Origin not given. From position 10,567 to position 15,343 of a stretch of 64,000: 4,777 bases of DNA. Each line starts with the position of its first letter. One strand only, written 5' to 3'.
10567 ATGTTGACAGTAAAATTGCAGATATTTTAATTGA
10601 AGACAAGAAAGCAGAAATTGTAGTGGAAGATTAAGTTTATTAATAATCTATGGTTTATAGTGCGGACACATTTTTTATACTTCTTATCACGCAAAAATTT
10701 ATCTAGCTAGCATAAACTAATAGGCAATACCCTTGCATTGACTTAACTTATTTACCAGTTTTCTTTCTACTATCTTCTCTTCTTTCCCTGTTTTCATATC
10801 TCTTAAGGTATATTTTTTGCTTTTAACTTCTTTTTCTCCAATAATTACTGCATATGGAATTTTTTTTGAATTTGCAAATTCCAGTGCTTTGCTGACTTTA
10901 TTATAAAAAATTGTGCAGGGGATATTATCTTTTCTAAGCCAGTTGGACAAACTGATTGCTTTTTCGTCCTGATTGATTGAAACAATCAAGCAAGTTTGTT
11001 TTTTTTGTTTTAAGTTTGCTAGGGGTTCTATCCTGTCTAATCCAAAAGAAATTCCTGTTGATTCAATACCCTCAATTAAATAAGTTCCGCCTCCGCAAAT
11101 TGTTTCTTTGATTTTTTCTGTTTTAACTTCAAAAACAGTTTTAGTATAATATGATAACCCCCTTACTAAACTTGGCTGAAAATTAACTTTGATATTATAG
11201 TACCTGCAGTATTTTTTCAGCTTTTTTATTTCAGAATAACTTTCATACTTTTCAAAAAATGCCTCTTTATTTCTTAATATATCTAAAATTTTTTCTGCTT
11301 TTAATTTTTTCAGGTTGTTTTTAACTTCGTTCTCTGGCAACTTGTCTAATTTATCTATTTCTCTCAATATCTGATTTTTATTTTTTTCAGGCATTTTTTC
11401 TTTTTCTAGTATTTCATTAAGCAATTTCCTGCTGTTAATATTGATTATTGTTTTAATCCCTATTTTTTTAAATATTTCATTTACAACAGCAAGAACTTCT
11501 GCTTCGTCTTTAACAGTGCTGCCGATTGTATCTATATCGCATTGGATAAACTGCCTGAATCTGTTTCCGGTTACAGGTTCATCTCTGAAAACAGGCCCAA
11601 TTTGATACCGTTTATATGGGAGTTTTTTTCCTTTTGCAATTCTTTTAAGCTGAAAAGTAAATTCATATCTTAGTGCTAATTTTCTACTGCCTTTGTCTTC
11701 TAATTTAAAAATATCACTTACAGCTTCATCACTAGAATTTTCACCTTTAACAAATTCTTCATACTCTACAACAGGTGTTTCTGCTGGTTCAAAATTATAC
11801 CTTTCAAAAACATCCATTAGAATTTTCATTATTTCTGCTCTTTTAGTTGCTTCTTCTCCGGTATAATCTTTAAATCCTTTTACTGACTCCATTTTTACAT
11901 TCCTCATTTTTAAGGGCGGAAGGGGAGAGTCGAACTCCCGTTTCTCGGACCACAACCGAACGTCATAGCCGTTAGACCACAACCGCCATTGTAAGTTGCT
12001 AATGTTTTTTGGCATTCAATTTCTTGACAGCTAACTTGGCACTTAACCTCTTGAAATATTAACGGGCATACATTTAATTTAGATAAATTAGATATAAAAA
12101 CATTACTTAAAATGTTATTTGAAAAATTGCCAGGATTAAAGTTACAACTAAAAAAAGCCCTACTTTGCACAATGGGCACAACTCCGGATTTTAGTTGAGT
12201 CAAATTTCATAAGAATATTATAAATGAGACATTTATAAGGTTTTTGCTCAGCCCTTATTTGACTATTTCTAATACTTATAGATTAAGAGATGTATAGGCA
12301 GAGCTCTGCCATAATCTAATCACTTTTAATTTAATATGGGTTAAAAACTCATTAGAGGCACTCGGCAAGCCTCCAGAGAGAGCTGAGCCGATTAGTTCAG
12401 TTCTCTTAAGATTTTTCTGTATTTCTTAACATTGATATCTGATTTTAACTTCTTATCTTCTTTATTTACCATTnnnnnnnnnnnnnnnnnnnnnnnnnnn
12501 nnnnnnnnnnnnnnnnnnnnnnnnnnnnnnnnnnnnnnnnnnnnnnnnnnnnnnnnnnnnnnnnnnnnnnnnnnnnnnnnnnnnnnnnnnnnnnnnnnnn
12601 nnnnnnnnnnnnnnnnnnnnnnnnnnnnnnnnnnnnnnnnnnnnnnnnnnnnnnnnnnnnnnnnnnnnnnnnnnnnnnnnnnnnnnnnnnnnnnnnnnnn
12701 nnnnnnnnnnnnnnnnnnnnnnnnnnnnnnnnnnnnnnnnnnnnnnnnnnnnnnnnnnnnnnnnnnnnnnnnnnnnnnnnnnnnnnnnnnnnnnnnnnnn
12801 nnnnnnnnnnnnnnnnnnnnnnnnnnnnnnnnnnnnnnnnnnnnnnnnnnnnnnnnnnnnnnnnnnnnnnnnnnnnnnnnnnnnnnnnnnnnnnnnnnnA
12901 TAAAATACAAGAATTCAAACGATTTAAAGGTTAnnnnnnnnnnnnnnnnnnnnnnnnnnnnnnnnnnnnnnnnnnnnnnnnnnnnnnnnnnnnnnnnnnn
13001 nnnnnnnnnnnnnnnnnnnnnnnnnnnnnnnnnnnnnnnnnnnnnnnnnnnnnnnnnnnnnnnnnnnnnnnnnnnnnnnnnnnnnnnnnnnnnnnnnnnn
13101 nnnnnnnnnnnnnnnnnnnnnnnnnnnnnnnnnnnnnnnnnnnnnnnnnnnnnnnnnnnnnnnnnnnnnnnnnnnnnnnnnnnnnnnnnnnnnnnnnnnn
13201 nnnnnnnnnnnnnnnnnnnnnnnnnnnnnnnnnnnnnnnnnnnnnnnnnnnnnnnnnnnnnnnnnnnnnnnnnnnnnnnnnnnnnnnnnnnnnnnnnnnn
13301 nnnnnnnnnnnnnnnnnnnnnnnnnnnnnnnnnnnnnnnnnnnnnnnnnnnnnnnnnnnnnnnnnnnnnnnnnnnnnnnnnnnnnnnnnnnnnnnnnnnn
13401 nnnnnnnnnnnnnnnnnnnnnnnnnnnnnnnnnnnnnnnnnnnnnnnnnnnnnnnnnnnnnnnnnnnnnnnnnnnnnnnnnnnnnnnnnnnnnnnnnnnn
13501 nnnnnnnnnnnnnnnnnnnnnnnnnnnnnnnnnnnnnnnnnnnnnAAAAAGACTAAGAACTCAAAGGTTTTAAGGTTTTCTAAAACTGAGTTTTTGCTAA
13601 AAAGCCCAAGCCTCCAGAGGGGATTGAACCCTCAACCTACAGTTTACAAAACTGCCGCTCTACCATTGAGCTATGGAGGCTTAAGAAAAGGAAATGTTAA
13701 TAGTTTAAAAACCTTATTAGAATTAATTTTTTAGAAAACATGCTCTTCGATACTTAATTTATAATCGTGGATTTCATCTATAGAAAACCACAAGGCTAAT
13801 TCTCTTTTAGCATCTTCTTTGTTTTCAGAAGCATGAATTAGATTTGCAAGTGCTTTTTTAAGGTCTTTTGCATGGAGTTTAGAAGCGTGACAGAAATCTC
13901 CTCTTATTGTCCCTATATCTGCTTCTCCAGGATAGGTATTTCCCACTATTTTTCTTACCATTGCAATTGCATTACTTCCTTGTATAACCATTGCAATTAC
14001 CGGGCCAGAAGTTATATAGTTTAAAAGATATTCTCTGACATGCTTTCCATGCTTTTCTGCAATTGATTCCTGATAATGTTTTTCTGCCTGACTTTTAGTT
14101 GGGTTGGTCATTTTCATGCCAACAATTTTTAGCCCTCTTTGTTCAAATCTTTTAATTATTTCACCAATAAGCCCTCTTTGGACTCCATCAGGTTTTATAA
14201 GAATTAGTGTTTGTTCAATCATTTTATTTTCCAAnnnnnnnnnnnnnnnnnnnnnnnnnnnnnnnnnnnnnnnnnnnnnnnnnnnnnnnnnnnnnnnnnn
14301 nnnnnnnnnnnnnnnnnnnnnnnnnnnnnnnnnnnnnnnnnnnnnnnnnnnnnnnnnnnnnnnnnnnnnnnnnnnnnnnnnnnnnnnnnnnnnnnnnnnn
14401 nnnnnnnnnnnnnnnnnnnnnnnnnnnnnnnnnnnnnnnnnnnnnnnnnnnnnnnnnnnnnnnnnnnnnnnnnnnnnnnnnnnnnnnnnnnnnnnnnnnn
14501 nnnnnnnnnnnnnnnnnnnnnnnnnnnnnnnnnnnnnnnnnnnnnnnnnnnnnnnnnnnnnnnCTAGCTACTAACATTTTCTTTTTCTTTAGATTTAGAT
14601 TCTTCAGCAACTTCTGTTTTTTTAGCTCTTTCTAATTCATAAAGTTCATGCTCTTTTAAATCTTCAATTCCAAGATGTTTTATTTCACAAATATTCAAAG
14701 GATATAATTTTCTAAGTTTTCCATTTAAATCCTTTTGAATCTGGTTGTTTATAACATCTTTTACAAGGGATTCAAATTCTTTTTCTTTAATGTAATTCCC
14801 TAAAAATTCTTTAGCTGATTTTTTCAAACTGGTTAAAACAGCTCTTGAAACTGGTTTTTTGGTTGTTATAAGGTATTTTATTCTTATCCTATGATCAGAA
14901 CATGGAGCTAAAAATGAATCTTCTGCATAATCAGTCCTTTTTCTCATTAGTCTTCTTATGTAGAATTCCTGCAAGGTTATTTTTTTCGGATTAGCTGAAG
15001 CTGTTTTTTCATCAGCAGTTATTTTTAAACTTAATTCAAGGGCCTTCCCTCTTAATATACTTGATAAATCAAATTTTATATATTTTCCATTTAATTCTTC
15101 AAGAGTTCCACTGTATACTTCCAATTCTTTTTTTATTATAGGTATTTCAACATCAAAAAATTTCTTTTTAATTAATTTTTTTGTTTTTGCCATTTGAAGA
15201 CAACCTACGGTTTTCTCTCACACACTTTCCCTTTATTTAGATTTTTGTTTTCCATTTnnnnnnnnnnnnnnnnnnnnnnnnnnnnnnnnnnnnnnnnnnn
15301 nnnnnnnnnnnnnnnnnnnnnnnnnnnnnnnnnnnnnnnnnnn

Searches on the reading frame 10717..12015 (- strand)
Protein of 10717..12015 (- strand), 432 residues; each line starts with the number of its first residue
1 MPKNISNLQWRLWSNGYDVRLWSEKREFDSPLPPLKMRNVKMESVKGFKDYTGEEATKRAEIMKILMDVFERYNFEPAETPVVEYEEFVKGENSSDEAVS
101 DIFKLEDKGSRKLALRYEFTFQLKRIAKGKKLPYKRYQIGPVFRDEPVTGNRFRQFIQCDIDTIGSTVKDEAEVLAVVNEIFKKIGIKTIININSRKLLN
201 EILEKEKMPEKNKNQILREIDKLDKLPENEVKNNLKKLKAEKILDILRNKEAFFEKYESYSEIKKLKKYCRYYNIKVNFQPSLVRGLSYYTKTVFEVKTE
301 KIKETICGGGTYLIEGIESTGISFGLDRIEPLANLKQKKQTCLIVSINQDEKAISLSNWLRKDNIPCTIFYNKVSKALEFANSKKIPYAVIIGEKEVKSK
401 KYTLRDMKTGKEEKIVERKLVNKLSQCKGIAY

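Call 58: search_protein_families(library=pfam, proteins=[window:10717-12015:-], max_evalue=0.0001)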
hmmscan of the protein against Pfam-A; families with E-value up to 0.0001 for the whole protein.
window:10717-12015:- (432 aa): 5 families
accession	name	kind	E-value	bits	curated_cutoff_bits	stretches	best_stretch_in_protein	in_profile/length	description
PF13393.11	tRNA-synt_His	-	1.1e-34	120.5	25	1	47-329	1-308/308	Histidyl-tRNA synthetase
PF00587.30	tRNA-synt_2b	-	6.3e-10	39.8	29.3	1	123-306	26-129/179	tRNA synthetase class II core domain (G, H, P, S and T)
PF03129.25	HGTP_anticodon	-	8.2e-10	39.1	21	1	342-425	2-92/94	Anticodon binding domain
PF00152.25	tRNA-synt_2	-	1.3e-07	31.5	25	1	55-230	21-152/308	tRNA synthetases class II (D, K and N)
PF01409.25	tRNA-synt_2d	-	1.3e-05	25.3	19.8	1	59-188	19-157/246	tRNA synthetases class II core domain (F)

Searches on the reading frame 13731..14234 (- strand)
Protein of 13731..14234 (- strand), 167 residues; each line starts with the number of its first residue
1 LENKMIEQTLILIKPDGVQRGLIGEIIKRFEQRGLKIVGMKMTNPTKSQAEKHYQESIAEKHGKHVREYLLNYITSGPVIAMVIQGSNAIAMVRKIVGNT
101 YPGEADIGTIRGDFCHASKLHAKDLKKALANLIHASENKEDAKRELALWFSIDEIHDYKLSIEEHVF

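Call 93: search_protein_families(library=pfam, proteins=[window:13731-14234:-], max_evalue=0.001)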
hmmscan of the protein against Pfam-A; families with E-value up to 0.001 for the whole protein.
window:13731-14234:- (167 aa): 1 family
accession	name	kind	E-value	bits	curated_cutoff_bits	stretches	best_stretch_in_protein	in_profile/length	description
PF00334.24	NDK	-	5.5e-46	156.2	27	1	7-155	1-135/135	Nucleoside diphosphate kinase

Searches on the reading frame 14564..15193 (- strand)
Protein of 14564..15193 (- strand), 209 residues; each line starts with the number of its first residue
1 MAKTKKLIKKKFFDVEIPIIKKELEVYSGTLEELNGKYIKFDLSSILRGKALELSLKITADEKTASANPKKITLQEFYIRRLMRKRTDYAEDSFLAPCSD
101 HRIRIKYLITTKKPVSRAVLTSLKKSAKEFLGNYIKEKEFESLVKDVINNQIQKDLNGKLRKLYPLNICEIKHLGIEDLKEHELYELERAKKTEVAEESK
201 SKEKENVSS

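Call 58: search_protein_families(library=pfam, proteins=[window:14564-15193:-], max_evalue=0.0001)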
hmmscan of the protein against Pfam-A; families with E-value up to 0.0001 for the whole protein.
window:14564-15193:- (209 aa): 1 family
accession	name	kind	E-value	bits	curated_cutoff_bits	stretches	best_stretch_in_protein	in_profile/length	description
PF01015.23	Ribosomal_S3Ae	-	3.4e-13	50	29.3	1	6-173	9-184/191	Ribosomal S3Ae family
